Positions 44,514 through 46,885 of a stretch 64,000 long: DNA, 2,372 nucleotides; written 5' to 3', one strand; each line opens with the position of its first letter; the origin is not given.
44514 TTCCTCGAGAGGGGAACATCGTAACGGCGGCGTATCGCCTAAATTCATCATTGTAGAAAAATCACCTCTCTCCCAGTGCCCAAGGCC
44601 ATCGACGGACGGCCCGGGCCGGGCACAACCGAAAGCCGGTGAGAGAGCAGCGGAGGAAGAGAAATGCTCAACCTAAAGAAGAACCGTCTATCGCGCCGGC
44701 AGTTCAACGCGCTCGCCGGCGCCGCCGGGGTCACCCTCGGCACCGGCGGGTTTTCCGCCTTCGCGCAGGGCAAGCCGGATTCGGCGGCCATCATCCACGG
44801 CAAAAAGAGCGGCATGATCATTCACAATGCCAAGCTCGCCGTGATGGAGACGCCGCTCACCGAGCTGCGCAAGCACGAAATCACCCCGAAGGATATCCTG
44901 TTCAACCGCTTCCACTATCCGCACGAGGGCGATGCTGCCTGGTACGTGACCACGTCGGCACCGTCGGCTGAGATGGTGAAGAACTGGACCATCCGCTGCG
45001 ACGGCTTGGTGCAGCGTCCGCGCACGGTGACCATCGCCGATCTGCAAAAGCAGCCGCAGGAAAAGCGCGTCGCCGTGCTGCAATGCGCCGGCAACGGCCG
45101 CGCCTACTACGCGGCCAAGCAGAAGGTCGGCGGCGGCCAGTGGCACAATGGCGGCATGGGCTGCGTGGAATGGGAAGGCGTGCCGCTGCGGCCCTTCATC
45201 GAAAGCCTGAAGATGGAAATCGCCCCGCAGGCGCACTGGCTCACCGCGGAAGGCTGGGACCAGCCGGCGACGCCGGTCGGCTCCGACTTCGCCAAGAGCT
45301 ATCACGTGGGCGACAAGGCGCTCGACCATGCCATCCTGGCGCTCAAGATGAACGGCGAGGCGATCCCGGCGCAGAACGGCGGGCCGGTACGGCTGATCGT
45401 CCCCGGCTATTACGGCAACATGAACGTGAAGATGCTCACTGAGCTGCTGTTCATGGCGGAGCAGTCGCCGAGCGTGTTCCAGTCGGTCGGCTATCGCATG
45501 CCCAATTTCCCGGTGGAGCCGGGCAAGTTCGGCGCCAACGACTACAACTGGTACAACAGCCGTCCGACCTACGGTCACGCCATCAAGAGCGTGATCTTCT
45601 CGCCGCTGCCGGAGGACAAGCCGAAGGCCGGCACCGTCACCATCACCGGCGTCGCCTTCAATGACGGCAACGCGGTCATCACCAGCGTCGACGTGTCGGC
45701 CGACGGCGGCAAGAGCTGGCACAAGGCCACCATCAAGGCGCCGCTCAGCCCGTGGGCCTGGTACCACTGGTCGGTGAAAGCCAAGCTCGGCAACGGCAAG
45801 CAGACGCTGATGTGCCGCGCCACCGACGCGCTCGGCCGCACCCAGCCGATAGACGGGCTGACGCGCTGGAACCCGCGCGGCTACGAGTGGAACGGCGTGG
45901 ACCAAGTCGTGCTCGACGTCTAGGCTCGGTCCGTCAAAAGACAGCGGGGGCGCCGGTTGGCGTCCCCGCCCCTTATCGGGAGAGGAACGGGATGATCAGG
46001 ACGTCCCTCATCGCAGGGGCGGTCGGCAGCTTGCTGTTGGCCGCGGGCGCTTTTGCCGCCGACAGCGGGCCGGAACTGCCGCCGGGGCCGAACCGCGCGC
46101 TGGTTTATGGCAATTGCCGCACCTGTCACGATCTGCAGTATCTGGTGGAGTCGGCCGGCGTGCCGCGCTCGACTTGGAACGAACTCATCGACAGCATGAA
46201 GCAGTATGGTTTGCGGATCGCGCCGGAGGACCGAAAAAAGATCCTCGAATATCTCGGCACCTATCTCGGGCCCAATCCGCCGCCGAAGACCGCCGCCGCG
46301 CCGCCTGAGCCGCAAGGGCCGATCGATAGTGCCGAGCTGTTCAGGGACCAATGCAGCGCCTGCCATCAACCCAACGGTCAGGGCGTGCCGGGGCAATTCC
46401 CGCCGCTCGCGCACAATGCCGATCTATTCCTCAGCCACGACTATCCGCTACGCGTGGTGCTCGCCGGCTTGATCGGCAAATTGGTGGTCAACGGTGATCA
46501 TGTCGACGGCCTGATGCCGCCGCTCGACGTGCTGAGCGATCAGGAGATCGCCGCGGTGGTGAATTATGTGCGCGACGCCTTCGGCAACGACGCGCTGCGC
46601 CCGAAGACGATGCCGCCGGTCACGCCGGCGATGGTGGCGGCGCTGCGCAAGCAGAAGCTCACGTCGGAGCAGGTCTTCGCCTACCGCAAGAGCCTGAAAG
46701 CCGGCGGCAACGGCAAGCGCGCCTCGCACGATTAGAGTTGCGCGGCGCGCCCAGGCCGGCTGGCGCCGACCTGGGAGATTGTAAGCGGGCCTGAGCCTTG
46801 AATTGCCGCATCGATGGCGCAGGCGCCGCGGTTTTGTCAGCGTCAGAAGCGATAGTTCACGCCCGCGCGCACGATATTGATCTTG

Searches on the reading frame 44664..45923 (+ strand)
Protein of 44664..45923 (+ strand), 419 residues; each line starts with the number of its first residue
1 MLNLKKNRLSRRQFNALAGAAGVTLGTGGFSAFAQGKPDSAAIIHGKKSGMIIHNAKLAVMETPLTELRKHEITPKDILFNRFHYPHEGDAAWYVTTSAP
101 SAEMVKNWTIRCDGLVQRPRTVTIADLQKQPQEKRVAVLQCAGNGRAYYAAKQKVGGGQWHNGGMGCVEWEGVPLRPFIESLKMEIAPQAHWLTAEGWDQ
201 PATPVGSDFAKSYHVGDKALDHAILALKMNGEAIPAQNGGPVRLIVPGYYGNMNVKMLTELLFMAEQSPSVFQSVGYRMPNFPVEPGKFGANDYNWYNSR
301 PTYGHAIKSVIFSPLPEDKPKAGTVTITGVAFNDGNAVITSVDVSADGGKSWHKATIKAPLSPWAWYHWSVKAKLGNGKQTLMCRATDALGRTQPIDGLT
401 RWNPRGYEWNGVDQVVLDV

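Call 48: search_protein_families(library=pfam, proteins=[window:44664-45923:+], max_evalue=0.001)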
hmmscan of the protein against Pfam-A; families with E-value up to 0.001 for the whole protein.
window:44664-45923:+ (419 aa): 2 families
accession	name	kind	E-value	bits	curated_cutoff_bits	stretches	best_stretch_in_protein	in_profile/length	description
PF00174.25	Oxidored_molyb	-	3.4e-44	150.8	24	1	104-271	8-168/169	Oxidoreductase molybdopterin binding domain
PF03404.22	Mo-co_dimer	-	2.1e-13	50.9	22.7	1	305-407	7-125/138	Mo-co oxidoreductase dimerisation domain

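Call 94: list_cluster_members(proteins=[window:44664-45923:+, window:33851-35116:+, window:30947-32395:-, window:23657-24868:+])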
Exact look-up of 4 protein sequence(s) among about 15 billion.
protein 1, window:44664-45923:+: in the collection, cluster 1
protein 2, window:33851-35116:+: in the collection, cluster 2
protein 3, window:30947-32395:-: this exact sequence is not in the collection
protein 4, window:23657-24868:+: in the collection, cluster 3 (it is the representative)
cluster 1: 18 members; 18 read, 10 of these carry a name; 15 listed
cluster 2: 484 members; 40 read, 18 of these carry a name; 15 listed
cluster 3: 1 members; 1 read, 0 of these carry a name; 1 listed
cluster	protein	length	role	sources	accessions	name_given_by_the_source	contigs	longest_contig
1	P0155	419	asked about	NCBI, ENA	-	-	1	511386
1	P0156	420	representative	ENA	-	-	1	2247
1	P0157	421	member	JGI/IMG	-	sulfite oxidase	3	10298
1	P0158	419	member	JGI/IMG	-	sulfite oxidase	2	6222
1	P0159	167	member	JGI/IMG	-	sulfite oxidase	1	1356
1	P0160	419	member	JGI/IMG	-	sulfite oxidase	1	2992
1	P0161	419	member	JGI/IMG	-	sulfite oxidase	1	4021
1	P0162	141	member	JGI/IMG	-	sulfite oxidase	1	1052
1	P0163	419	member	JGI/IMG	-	sulfite oxidase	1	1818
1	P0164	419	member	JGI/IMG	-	sulfite oxidase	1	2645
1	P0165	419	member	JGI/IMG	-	sulfite oxidase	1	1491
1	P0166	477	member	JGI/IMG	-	sulfite oxidase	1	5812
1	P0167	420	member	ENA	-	-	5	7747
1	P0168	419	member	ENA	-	-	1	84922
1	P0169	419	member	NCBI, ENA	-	-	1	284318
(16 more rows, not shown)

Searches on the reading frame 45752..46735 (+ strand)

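Call 48: search_protein_families(library=pfam, proteins=[window:45752-46735:+], max_evalue=0.001)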
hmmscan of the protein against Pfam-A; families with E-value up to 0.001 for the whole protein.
window:45752-46735:+ (327 aa): 2 families
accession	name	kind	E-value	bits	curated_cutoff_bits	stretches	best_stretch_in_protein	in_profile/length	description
PF00034.26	Cytochrom_C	-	5.9e-14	53.6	21.3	1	194-274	5-87/90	Cytochrome c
PF13442.11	Cytochrome_CBB3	-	1.1e-10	42.1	27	1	194-273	7-68/68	Cytochrome C oxidase, cbb3-type, subunit III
